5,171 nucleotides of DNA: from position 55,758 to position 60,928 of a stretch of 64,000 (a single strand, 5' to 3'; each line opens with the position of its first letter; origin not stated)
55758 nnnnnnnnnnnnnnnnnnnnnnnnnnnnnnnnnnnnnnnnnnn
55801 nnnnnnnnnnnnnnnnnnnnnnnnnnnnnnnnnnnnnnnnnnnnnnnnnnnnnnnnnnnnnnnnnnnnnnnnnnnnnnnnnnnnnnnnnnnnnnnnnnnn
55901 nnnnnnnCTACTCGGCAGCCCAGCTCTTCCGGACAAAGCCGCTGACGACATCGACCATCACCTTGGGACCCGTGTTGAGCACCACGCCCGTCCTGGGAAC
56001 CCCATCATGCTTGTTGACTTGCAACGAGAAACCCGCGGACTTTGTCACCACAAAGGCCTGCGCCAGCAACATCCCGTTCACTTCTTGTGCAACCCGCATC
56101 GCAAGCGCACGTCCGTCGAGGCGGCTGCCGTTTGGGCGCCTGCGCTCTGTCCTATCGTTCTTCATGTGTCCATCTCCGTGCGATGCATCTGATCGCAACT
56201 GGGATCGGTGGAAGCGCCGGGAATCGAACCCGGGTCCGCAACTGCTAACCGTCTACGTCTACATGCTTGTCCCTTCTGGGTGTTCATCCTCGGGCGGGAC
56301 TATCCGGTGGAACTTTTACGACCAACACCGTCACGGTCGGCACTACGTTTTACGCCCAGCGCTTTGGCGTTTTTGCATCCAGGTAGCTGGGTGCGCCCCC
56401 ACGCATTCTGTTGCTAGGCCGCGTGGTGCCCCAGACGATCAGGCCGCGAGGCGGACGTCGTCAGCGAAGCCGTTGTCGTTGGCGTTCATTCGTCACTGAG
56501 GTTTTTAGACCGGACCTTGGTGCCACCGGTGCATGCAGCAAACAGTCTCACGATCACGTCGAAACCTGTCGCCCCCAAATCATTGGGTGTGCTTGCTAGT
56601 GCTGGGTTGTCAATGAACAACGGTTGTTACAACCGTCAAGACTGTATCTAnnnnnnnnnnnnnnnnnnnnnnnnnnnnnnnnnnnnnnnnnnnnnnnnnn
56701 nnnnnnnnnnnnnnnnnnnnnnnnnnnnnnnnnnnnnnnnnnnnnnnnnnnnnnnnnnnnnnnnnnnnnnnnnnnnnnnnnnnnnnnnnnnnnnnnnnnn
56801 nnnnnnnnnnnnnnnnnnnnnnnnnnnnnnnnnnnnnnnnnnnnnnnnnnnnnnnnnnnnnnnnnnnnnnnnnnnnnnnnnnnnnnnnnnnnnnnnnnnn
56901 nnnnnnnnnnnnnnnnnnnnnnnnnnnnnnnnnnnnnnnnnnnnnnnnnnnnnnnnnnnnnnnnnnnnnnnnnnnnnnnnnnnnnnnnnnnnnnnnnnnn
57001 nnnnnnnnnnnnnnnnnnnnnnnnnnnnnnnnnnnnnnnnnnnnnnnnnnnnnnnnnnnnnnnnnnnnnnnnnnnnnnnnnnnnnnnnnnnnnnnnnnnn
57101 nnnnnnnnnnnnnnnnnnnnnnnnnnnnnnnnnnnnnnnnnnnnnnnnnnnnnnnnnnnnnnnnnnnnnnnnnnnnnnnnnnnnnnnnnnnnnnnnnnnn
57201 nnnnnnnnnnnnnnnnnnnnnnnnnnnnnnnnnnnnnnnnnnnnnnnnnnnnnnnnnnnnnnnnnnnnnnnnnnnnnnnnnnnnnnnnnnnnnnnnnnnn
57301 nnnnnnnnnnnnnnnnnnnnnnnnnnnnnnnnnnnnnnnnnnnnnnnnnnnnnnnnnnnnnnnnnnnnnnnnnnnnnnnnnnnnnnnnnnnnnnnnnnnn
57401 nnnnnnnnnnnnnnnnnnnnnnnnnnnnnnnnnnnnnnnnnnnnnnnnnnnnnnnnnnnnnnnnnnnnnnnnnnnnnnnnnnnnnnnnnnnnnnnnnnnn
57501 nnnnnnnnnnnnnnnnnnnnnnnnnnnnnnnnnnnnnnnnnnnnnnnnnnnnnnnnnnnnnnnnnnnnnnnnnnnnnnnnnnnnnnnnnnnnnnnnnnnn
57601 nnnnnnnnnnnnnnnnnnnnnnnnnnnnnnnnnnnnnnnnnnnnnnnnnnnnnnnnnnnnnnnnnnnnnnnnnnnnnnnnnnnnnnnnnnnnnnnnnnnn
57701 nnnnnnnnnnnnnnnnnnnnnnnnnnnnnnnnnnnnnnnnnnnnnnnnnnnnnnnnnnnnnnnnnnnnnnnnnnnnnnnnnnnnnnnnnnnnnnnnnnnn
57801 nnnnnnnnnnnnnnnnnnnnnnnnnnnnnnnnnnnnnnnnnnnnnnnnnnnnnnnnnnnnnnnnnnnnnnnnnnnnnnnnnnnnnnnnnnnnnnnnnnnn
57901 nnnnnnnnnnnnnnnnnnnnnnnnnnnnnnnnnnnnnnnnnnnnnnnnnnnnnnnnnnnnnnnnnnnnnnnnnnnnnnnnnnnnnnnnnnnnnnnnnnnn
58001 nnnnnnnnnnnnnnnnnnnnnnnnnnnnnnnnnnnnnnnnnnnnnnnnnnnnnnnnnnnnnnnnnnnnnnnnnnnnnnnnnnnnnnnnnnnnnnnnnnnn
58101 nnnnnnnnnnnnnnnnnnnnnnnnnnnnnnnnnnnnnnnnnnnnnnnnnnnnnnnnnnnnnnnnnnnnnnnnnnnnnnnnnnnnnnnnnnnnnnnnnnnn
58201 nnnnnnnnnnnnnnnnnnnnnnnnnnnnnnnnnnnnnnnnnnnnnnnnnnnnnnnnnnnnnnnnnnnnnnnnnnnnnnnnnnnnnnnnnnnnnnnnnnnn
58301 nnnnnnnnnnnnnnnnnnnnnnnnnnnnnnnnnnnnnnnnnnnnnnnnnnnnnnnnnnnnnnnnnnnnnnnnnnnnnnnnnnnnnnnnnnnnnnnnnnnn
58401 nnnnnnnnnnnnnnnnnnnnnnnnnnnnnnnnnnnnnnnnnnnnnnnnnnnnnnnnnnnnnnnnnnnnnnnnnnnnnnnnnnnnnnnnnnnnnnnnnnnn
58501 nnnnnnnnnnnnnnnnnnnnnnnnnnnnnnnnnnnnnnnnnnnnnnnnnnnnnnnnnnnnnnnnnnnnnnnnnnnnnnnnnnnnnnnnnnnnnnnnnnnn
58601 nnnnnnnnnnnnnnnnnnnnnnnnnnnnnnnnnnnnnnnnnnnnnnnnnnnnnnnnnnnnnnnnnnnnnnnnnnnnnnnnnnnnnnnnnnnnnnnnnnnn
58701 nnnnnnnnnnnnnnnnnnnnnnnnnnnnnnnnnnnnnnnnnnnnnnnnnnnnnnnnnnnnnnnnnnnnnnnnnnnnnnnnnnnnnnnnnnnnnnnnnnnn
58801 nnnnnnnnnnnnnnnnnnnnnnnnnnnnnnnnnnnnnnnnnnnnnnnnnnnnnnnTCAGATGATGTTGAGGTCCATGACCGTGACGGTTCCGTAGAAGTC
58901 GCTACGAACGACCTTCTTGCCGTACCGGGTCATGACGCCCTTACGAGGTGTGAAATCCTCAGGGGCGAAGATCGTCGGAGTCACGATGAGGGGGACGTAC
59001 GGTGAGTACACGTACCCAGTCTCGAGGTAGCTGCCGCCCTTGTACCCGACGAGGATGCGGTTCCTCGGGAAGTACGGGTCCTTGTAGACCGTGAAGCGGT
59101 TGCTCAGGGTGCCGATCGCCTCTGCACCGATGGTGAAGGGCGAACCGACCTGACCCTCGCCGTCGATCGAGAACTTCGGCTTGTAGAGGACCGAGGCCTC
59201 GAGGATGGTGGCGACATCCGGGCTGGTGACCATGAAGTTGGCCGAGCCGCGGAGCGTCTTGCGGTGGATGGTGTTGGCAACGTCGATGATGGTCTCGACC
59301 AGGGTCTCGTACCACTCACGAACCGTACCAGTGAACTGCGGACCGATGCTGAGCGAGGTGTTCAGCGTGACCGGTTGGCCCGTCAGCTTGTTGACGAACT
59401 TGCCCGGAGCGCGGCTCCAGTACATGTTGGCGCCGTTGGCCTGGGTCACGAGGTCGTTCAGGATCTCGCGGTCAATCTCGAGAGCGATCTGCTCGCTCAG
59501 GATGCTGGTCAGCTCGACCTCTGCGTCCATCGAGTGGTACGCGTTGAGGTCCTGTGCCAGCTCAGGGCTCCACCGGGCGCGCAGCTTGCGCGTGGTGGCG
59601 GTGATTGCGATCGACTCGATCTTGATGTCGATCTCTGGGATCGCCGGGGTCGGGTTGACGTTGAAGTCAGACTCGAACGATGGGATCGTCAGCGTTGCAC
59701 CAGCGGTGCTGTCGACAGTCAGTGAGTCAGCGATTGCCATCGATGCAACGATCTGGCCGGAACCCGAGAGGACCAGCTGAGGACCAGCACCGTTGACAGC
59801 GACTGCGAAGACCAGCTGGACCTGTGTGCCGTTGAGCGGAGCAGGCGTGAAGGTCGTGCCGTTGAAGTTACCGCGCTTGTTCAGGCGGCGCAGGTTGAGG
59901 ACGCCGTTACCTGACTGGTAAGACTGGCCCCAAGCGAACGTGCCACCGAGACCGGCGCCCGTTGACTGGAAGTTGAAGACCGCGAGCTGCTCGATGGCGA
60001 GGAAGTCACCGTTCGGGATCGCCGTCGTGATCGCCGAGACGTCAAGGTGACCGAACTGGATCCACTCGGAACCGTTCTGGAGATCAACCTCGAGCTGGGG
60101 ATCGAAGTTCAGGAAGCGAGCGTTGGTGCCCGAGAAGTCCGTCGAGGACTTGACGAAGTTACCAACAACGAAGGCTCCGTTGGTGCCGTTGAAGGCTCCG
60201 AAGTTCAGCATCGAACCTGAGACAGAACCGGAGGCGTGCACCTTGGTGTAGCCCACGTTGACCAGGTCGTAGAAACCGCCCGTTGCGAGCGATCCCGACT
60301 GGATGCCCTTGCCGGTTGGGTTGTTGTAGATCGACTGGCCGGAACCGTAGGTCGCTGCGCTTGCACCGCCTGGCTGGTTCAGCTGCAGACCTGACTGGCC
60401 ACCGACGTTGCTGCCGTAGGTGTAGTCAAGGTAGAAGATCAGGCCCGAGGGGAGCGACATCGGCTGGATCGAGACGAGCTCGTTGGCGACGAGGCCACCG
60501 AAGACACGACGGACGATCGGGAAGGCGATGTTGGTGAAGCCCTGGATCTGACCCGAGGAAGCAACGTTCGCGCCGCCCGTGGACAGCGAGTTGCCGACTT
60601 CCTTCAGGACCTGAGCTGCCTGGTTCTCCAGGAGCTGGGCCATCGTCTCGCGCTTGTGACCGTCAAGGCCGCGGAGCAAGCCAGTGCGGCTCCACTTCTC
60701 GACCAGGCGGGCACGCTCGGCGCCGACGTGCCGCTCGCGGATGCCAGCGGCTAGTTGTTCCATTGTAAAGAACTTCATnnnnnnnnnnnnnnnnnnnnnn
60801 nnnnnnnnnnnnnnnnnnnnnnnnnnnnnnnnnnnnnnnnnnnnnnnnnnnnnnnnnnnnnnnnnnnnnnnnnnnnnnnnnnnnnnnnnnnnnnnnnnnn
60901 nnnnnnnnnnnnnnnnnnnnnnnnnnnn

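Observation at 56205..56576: Phage-encoded one-piece tmRNA with tag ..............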

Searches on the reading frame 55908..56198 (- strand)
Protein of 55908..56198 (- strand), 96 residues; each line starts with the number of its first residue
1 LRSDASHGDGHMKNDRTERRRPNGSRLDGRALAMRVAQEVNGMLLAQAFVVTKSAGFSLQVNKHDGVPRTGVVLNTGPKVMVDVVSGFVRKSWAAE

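Call 24: search_protein_families(library=pfam, proteins=[window:55908-56198:-], max_evalue=0.01)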
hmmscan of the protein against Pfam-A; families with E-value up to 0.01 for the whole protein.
window:55908-56198:- (96 aa): 0 families

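Call 61: search_solved_structures(query=A3, max_evalue=10, show_alignments=2)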
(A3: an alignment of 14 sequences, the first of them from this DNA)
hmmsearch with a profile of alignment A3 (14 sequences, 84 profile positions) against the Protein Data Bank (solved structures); distinct sequences matched with E-value up to 10: 0.

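Call 62: search_protein_families(library=pfam, alignment_id=A3, max_evalue=1)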
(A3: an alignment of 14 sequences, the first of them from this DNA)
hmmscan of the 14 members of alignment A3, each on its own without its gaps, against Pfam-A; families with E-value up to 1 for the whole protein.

A. member 1, seq(85 aa): 0 families

B. families by the number of members that match (of 14 scanned): 5 families
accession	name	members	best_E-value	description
PF22020.1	RlmL_1st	1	0.012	RlmL ferredoxin-like domain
PF19516.4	DUF6049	1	0.035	Family of unknown function (DUF6049)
PF02952.23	Fucose_iso_C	1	0.096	L-fucose isomerase, C-terminal domain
PF03350.21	UPF0114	1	0.099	Uncharacterized protein family, UPF0114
PF03659.20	Glyco_hydro_71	1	0.2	Glycosyl hydrolase family 71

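Call 64: find_homologous_proteins(query=window:55911-56165:-, max_evalue=0.001)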
Query seq(85 aa) (85 aa): 15 proteins with E <= 0.001 among 15 candidates.
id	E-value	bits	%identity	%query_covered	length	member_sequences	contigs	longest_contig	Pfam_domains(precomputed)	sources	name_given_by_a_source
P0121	6.9e-48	177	100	100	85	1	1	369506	-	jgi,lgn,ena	-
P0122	1.0e-33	132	78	100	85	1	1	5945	-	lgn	-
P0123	7.8e-33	129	74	100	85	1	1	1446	-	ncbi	-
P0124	1.1e-32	129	74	100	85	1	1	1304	-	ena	-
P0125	5.5e-32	127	76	85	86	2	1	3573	-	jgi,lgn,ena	-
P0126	1.1e-31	126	73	100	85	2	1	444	-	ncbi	-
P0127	1.6e-31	125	74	100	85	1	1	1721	-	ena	-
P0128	3.8e-31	124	73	100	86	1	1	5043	-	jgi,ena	-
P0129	4.9e-30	120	71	100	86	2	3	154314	-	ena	-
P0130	3.7e-29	118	68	100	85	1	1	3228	-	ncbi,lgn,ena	-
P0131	9.7e-28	113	65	100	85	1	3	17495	-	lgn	-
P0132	1.3e-24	103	62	98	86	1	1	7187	-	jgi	jgi:hypothetical protein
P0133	4.5e-24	101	61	99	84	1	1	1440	-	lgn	-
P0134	1.8e-19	87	59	92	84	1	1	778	-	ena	-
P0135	2.7e-18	83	58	95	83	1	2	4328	-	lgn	-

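Call 65: find_encoding_contigs(protein=P0121, flank=3000, max_places=3)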
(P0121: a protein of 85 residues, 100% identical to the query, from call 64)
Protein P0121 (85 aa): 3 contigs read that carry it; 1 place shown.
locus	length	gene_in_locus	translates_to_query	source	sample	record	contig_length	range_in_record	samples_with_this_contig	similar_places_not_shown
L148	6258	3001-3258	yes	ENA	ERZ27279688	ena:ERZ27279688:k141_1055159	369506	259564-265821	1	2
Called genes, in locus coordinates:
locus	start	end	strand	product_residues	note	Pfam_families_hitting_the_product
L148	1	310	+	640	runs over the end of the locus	PF07068:Gp23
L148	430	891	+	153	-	-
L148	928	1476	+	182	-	-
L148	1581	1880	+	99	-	-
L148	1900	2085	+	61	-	-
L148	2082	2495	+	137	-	-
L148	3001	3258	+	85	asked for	-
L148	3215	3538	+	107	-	-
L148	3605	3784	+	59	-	-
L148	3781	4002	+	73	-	-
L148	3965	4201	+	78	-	-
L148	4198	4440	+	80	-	-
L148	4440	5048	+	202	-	PF13578:Methyltransf_24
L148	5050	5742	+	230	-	-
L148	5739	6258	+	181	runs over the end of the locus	-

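Call 69: predict_structure(alignment_id=A4)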
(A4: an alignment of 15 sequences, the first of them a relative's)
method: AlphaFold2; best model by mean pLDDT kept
length: 85 residues; sequences in the alignment: 15
mean_pLDDT: 75.7   pTM: 0.62
mean pLDDT of the five models: 75.7, 75.1, 72.1, 58.2, 58.1
residues with pLDDT >= 90: 28; 70-90: 27; 50-70: 18; < 50: 12
segments of 3 or more residues with pLDDT < 50: 1-4, 59-62
pLDDT, mean of each block of 10 residues (from residue 1): 47 63 92 94 88 57 69 91 86
secondary structure, 60 per line:
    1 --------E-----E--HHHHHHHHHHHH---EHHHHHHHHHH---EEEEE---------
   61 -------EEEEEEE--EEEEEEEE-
elements in order: H18-29 H34-43 E47-51 E68-74 E77-84

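Call 78: fold_search(model_id=the predicted structure, library=pdb)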
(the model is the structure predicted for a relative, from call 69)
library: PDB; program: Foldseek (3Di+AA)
matches with E <= 10: 124; with E <= 0.001: 0
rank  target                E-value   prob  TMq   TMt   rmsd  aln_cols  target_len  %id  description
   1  7xkc_C                3.9e-01  0.60  0.46  0.46   3.3        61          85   21  Crystal structure of Daucus Carrot hypoglycemic peptide (DCHP) (released 2022-05-18)
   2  4b2a_B                4.5e-01  0.57  0.43  0.53   3.2        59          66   22  Structure of the factor Xa-like trypsin variant triple-Ala (TGA) in complex with eglin C (released 2012-08-01)
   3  8cms                  4.8e-01  0.20  0.31  0.14   6.2        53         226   17  OTUB2 in covalent complex with LN5P45 (released 2023-11-15)
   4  2sec_I                5.5e-01  0.44  0.42  0.52   3.5        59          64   22  STRUCTURAL COMPARISON OF TWO SERINE PROTEINASE-PROTEIN INHIBITOR COMPLEXES. EGLIN-C-SUBTILISIN CARLSBERG AND CI-2-SUBT (released 1988-09-07)
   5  5fbz_B                8.9e-01  0.38  0.42  0.51   3.4        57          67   12  Structure of subtilase SubHal from Bacillus halmapalus - complex with chymotrypsin inhibitor CI2A (released 2016-05-18)
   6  3w0d_A                9.5e-01  0.23  0.42  0.49   4.0        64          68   19  Structure of elastase inhibitor AFUEI (cyrstal form I) (released 2013-05-15)
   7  7xkc_A                1.1e+00  0.35  0.46  0.46   3.3        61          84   21  Crystal structure of Daucus Carrot hypoglycemic peptide (DCHP) (released 2022-05-18)
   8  4b1t_B                1.1e+00  0.28  0.42  0.49   3.5        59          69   24  Structure of the factor Xa-like trypsin variant triple-Ala (TA) in complex with eglin C (released 2012-08-01)
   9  1egl_MODEL_1_A        1.3e+00  0.21  0.42  0.49   3.7        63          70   21  THE SOLUTION STRUCTURE OF EGLIN C BASED ON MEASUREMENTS OF MANY NOES AND COUPLING CONSTANTS AND ITS COMPARISON (released 1994-01-31)
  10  1lw6_I                1.5e+00  0.28  0.43  0.54   3.3        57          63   12  Crystal Structure of the Complex of Subtilisin BPN' with Chymotrypsin Inhibitor 2 at 1.5 Angstrom Resolution (released 2002-08-21)
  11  2ci2                  1.6e+00  0.28  0.43  0.53   3.3        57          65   12  CRYSTAL AND MOLECULAR STRUCTURE OF THE SERINE PROTEINASE INHIBITOR CI-2 FROM BARLEY SEEDS (released 1988-09-07)
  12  1coa                  1.9e+00  0.25  0.43  0.54   3.2        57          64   14  THE EFFECT OF CAVITY CREATING MUTATIONS IN THE HYDROPHOBIC CORE OF CHYMOTRYPSIN INHIBITOR 2 (released 1994-01-31)
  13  1y4a_I                1.9e+00  0.23  0.42  0.54   3.4        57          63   12  Crystal structure of the complex of subtilisin BPN' with chymotrypsin inhibitor 2 M59R/E60S mutant (released 2005-05-17)
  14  6qiy                  2.2e+00  0.23  0.43  0.53   3.3        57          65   12  CI-2, conformation 1 (released 2019-12-25)
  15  1y33_I                2.3e+00  0.21  0.43  0.54   3.3        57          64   12  Crystal structure of the complex of subtilisin BPN' with chymotrypsin inhibitor 2 T58P mutant (released 2005-05-17)
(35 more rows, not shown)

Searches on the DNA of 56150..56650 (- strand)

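Call 4: search_dna_similar(query=window:56150-56650:-, collection=phages, mode=distant, max_rows=30)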
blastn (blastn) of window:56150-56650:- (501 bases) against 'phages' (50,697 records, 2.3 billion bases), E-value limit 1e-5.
No match.

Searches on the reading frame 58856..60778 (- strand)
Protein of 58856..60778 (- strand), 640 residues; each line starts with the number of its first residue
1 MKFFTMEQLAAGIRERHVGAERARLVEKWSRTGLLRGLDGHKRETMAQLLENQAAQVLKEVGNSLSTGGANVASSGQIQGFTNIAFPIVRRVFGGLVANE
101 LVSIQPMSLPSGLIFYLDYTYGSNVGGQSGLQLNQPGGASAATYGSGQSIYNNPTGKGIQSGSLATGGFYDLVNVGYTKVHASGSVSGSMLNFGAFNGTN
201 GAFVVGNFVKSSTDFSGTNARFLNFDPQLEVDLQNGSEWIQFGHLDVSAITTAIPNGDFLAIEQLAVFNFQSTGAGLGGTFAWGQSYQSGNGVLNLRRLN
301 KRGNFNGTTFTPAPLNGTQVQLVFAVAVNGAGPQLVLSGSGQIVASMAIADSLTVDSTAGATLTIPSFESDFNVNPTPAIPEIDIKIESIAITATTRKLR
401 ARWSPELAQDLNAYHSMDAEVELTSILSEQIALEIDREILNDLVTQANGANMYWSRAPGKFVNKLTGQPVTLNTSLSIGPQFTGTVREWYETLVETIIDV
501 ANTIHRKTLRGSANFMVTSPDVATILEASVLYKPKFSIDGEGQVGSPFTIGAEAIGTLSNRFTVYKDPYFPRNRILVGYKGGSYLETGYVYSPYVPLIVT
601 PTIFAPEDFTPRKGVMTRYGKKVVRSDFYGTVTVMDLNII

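Call 8: search_protein_families(library=phrogs, proteins=[window:58856-60778:-])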
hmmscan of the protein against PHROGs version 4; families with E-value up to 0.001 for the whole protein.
window:58856-60778:- (640 aa): 3 families
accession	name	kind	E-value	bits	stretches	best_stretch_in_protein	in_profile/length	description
phrog_138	-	head and packaging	1.6e-75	255.8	2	365-623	168-407/444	major head protein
phrog_20655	-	head and packaging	2.8e-06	27.2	0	384-577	288-463/534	major head protein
phrog_1014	-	unknown function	8.7e-05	22.3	1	320-450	261-389/567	-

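Call 10: search_dna_similar(query=window:58856-60778:-, collection=phages, mode=protein, max_rows=30)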
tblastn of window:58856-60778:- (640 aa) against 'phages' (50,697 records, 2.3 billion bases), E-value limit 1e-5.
Records with a match: 2569; places in all: 2635; records where one place covers at least 80% of the query: 1.
Best place of each record, by identity: <60% 2569.
By first word of the organism name: Escherichia 671; Synechococcus 388; Klebsiella 331; Salmonella 203; Vibrio 136; Shigella 89; Aeromonas 86; Acinetobacter 71; Cyanophage 61; Enterobacter 58; and 61 more.
By host as written in the record: - 456; Escherichia coli 282; Klebsiella pneumoniae 115; Synechococcus 107; Escherichia coli O157:H7 39; Synechococcus sp. 38; Salmonella enterica 29; Synechococcus sp. WH7803 28; and 567 more.
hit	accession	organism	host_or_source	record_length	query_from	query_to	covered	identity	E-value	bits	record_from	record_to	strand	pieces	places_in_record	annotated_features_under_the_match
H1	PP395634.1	Microcystis phage Mel-JY01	Microcystis elabens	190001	26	634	95%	34.3%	1e-93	322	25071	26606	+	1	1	capsid protein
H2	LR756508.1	uncultured phage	metagenomic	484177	1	634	64%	49.8%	6e-74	377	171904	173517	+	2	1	record has no annotation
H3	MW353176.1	Flavobacterium phage vB_FspM_immuto_3-5A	Flavobacterium sp. LMO8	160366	16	640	74%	42.1%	1e-71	355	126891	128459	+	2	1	major capsid protein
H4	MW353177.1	Flavobacterium phage vB_FspM_immuto_13-6C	Flavobacterium sp. LMO8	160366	16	640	74%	42.1%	1e-71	355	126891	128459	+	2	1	major capsid protein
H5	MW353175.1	Flavobacterium phage vB_FspM_immuto_2-6A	Flavobacterium sp. LMO8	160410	16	640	74%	42.1%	1e-71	355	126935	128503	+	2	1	major capsid protein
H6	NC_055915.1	Flavobacterium phage vB_FspM_immuto_2-6A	Flavobacterium sp. LMO8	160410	16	640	74%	42.1%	1e-71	355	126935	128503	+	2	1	major capsid protein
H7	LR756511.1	uncultured phage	metagenomic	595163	21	639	65%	38.1%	3e-59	296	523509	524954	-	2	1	record has no annotation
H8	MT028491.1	Ochrobactrum phage vB_OspM_OC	Ochrobactrum sp. POC9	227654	25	620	78%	30.1%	2e-25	174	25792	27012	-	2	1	major capsid protein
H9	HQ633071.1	Synechococcus phage S-SKS1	Synechococcus sp. WH7803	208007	1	620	69%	32.4%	3e-23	170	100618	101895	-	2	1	major capsid protein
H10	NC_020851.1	Synechococcus phage S-SKS1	Synechococcus sp. WH7803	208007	1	620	69%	32.4%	3e-23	170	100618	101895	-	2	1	major head protein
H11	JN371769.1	Synechococcus phage metaG-MbCM1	-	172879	24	633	66%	33.6%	8e-27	183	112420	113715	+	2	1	head vertex subunit gp24 precursor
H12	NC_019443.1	Synechococcus phage metaG-MbCM1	-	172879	24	633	66%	33.6%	8e-27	183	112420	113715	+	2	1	major head protein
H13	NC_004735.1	Rhodothermus phage RM378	Rhodothermus marinus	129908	24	634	55%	40.4%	1e-41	247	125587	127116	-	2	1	similar to major head protein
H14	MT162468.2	Synechococcus phage S-H25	Synechococcus sp. WH 8102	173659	24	620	65%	33.7%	1e-26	188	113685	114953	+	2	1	major capsid protein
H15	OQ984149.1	Phage C48C1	-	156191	24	620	63%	34.9%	8e-30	193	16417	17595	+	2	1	major head protein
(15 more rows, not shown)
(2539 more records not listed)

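Call 12: find_related_loci(query=window:58856-60778:-, collection=viral_contigs, flank=10000)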
Query window:58856-60778:- (640 aa) in viral_contigs; peptide patterns used: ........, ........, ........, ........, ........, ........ (x = any residue, [..] = any of these).
599 stretches matched a pattern (row limit reached: there are more); 599 encode a relative of the query (tblastn E <= 1e-3); the best 80 are kept; 80 distinct loci.
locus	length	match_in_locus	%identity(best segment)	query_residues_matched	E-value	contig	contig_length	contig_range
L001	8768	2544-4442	90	1-640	0e+0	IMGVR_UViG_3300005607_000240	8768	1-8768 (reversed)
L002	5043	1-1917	87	3-640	0e+0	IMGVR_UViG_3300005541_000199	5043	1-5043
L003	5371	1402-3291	80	1-640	0e+0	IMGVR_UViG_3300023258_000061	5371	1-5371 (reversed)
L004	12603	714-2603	80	1-640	0e+0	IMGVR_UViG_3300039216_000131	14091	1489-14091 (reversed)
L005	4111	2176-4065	80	2-640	0e+0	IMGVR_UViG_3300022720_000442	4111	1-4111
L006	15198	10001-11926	79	1-640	0e+0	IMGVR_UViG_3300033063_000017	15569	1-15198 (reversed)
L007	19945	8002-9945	79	1-640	0e+0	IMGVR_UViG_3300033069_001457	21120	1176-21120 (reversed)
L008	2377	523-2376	80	2-628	0e+0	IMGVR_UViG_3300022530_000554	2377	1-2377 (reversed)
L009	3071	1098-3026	77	1-640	0e+0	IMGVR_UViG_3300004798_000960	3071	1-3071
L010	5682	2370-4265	77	1-640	0e+0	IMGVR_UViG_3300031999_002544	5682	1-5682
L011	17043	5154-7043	78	1-640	0e+0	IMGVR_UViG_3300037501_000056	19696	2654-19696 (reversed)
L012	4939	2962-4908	76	1-640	0e+0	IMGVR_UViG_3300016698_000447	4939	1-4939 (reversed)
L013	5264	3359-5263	78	1-635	0e+0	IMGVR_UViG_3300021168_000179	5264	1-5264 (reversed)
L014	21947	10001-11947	75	1-640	0e+0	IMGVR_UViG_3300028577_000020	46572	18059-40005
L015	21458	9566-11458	75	1-640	0e+0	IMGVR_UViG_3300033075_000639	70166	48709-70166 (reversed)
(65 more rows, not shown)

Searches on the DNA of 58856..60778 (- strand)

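Call 68: search_rna_families(sources=[L029, L040, L057, L059, L063, L064], threshold=gathering)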
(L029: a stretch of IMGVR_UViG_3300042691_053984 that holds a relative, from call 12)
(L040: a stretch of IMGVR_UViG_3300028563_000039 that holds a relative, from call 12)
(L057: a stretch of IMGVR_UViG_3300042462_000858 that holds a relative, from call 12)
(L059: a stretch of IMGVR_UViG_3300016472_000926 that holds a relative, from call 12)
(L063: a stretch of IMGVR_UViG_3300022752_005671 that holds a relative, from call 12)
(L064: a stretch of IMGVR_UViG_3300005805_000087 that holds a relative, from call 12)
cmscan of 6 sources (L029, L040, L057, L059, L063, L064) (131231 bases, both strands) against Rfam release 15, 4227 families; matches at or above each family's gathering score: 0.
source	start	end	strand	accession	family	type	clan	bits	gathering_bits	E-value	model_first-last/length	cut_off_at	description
